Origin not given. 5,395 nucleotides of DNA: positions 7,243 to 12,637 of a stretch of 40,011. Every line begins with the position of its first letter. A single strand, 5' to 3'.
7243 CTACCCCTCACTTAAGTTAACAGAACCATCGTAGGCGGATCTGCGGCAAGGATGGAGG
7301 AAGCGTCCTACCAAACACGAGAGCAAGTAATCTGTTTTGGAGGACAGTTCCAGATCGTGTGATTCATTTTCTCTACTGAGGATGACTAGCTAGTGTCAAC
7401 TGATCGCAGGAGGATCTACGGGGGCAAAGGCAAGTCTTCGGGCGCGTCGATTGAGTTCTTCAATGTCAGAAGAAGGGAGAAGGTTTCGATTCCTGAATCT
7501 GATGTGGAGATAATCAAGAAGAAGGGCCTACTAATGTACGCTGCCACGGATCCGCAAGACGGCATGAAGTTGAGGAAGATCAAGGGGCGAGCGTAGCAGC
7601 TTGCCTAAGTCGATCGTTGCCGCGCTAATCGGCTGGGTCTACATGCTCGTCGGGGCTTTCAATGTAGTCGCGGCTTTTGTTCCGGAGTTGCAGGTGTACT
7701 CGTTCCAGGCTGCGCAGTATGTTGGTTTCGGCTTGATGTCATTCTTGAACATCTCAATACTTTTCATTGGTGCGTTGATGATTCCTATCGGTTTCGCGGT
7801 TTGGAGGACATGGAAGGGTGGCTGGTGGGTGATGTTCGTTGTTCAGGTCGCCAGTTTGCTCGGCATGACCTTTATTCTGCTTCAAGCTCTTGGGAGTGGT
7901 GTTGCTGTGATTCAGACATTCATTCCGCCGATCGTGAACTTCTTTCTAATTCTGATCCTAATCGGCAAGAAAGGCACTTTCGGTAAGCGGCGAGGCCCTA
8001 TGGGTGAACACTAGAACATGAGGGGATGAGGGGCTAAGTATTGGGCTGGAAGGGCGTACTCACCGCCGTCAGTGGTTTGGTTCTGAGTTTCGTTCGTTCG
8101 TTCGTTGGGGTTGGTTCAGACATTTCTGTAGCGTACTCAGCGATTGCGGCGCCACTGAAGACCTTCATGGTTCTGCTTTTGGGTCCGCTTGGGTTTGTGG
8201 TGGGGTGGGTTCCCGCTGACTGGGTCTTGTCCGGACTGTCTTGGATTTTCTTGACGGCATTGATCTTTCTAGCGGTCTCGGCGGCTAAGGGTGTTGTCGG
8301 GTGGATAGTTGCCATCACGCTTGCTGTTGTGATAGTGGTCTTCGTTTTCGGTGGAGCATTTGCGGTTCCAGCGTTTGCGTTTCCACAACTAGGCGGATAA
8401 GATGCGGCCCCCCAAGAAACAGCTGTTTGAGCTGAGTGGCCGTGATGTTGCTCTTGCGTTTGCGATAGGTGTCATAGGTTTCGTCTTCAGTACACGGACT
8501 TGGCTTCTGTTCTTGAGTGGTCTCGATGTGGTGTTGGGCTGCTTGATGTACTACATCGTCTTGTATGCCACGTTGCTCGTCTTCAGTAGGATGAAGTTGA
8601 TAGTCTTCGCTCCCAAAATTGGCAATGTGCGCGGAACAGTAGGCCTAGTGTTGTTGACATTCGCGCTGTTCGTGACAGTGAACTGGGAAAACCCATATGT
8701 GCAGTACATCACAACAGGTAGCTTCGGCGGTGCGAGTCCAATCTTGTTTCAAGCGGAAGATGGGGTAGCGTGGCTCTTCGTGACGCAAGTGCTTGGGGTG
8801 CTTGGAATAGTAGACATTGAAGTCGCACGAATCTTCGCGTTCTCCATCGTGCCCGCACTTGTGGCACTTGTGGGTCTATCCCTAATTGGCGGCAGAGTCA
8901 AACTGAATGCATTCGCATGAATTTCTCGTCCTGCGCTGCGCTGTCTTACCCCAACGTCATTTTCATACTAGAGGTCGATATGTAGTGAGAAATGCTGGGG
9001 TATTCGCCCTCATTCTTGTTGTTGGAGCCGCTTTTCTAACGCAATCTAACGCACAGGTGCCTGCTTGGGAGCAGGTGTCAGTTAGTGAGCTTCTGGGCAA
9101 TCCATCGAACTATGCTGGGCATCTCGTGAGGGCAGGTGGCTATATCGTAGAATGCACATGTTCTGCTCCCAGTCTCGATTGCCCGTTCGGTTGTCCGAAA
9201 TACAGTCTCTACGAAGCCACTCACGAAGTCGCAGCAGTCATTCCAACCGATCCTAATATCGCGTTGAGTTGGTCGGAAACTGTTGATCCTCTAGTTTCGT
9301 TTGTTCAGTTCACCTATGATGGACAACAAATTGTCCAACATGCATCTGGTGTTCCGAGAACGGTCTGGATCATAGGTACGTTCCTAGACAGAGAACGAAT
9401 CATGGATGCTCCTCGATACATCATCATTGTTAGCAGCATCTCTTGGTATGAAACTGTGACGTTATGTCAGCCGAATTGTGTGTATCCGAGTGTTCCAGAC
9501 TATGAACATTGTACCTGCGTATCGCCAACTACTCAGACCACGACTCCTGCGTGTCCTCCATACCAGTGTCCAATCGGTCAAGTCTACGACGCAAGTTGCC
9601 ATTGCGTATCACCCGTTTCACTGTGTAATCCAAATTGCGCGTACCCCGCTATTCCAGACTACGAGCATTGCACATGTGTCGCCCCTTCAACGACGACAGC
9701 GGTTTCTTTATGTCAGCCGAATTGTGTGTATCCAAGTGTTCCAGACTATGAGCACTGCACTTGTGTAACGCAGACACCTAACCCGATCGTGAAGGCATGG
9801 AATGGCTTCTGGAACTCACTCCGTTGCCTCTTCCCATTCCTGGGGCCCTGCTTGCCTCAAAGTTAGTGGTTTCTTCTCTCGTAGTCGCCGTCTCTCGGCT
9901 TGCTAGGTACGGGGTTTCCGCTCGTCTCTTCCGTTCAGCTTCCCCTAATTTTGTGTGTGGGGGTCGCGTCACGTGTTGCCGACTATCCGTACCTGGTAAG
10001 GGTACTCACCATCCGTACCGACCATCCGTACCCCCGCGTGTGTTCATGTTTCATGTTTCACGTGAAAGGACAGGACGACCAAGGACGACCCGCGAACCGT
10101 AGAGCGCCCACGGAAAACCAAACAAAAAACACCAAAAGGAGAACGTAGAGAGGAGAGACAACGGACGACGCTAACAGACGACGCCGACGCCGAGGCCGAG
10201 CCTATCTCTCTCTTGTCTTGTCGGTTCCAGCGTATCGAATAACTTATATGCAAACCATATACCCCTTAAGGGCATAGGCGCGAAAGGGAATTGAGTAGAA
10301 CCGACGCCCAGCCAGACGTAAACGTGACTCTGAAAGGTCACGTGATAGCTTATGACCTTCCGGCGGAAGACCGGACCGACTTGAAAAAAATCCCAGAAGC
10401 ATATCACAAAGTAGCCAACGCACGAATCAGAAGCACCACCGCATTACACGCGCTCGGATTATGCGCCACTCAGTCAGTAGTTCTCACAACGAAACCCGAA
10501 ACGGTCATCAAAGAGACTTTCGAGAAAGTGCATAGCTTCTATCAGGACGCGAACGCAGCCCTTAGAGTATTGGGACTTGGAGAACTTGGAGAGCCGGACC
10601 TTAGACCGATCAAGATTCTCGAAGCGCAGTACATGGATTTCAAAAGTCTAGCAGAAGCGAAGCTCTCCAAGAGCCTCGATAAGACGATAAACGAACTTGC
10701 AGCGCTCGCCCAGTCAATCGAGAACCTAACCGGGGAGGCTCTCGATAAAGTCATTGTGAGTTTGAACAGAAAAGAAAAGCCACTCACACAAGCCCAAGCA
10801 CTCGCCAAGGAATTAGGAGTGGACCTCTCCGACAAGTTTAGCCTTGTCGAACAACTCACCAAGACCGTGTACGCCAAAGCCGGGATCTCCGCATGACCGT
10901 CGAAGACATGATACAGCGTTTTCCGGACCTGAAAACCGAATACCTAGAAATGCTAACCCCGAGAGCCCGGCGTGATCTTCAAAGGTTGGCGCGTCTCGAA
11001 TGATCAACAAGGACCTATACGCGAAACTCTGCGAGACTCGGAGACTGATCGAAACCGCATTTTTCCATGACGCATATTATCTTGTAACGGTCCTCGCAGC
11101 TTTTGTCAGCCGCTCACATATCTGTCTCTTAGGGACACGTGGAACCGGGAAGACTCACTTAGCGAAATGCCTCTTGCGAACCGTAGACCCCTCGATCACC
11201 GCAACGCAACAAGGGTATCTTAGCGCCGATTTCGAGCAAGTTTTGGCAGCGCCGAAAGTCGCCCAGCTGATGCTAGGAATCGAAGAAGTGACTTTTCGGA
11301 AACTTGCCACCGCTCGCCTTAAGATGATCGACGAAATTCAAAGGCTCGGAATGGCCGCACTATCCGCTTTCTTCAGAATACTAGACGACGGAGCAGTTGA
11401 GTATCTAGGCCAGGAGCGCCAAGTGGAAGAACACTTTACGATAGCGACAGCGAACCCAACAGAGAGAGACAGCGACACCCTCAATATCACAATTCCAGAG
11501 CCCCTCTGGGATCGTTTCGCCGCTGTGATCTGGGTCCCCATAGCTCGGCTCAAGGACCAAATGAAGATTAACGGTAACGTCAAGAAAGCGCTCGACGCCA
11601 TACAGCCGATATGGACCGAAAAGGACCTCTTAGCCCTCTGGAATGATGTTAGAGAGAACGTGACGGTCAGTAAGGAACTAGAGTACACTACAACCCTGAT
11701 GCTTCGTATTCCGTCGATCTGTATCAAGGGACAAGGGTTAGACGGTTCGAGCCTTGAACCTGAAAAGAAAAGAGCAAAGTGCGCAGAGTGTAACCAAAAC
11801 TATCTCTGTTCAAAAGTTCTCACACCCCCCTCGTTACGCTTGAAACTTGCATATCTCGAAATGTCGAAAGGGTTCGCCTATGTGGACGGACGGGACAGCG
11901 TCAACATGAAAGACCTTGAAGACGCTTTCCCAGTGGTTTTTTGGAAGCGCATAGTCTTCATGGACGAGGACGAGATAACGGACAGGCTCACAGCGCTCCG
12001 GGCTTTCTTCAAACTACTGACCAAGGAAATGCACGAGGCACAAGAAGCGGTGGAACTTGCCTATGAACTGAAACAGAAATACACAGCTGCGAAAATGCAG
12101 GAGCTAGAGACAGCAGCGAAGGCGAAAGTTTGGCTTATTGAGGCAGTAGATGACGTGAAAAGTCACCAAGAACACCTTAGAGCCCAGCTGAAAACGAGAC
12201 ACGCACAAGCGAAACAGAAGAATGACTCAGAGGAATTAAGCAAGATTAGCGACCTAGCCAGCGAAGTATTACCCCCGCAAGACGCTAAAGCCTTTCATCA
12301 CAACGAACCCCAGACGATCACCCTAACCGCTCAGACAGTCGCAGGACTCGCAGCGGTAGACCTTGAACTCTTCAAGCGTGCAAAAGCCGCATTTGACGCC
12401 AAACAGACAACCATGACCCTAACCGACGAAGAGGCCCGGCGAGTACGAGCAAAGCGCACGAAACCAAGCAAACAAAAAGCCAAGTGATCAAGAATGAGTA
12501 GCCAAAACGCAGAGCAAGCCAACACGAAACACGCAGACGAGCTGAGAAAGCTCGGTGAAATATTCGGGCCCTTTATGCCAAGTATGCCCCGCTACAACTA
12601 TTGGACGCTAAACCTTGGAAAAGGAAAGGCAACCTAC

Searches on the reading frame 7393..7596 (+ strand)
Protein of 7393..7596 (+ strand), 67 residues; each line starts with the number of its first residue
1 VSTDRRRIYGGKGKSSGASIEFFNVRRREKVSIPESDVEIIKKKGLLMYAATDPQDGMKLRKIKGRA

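Call 9: search_protein_families(library=pfam, proteins=[window:7393-7596:+], max_evalue=0.01)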
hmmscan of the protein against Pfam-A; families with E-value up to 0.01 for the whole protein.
window:7393-7596:+ (67 aa): 0 families

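Call 54: search_protein_families(library=pfam, proteins=[window:7393-7596:+], max_evalue=10)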
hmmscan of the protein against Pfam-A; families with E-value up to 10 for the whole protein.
window:7393-7596:+ (67 aa): 0 families

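Call 85: search_protein_families(library=phrogs, proteins=[window:7393-7596:+], max_evalue=0.1)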
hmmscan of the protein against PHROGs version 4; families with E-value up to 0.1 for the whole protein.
window:7393-7596:+ (67 aa): 0 families

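Call 86: search_solved_structures(query=window:7393-7596:+, max_evalue=10, show_alignments=3)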
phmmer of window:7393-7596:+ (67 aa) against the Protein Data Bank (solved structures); distinct sequences matched with E-value up to 10: 1.
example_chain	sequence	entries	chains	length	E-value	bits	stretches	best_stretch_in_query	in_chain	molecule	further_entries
6hiv_CO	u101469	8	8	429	0.7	13.7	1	7-47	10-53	uS15m | Mitochondrial ribosomal protein S15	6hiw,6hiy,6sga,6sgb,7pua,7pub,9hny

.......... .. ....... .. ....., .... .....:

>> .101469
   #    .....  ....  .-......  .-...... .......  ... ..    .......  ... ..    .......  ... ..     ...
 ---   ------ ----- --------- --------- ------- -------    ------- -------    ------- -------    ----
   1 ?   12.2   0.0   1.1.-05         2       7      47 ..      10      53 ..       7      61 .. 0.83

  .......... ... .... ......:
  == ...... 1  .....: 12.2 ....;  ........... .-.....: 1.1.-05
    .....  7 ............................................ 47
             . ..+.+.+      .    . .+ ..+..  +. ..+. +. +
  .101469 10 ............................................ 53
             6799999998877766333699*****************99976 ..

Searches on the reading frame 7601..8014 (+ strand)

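Call 49: search_protein_families(library=pfam, proteins=[window:7601-8014:+], max_evalue=0.01)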
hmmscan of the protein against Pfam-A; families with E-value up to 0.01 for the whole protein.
window:7601-8014:+ (137 aa): 1 family
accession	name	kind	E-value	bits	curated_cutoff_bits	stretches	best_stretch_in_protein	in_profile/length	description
PF06170.17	DUF983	-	0.0095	16.7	22.6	1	51-98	30-77/85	Protein of unknown function (DUF983)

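Call 85: search_protein_families(library=phrogs, proteins=[window:7601-8014:+], max_evalue=0.1)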
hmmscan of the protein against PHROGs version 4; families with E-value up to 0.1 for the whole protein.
window:7601-8014:+ (137 aa): 0 families

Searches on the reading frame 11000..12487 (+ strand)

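Call 11: search_protein_families(library=phrogs, proteins=[window:11000-12487:+], max_evalue=0.001)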
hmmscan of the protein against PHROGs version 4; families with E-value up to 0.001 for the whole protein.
window:11000-12487:+ (495 aa): 4 families
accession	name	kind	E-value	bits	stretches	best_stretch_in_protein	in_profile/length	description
phrog_19600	-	other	7e-11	42.6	1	9-180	52-217/447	ATPase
phrog_168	-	DNA, RNA and nucleotide metabolism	6.3e-05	23.8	1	39-189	43-164/314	clamp loader of DNA polymerase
phrog_16448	-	other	0.00023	20.6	1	28-202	439-611/680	ATPase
phrog_5846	-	DNA, RNA and nucleotide metabolism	0.00024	21.5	1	38-131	34-121/380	clamp loader of DNA polymerase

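Call 31: search_protein_families(library=pfam, proteins=[window:11000-12487:+], max_evalue=0.01)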
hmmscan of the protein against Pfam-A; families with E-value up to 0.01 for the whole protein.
window:11000-12487:+ (495 aa): 11 families
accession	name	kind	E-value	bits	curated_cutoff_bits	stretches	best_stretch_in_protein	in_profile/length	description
PF07728.20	AAA_5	-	3e-07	31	22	1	40-161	1-131/139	AAA domain (dynein-related subfamily)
PF00158.32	Sigma54_activat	-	1.1e-05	25.7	20.2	0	109-172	98-161/168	Sigma-54 interaction domain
PF07726.17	AAA_3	-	1.8e-05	25.1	27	1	40-173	1-129/131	ATPase family associated with various cellular activities (AAA)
PF17863.7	AAA_lid_2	-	0.0001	22.4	22.7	1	283-324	19-62/74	AAA lid domain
PF13191.12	AAA_16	-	0.00017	22.6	32.6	1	39-105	25-85/167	AAA ATPase domain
PF13173.12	AAA_14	-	0.00025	21.5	27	1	40-118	4-76/129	AAA domain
PF00004.35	AAA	-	0.00038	21.3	21.2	1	41-179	1-129/131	ATPase family associated with various cellular activities (AAA)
PF13401.12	AAA_22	-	0.00042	21.1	27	1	38-129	5-109/130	AAA domain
PF05496.18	RuvB_N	-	0.0012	19.1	27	0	39-176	34-156/159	Holliday junction DNA helicase RuvB P-loop domain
PF24389.1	ORC-CDC6-like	-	0.0013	18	27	1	35-58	29-52/571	ORC-CDC6-like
PF13479.12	AAA_24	-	0.0054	17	27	0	40-97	4-58/195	AAA domain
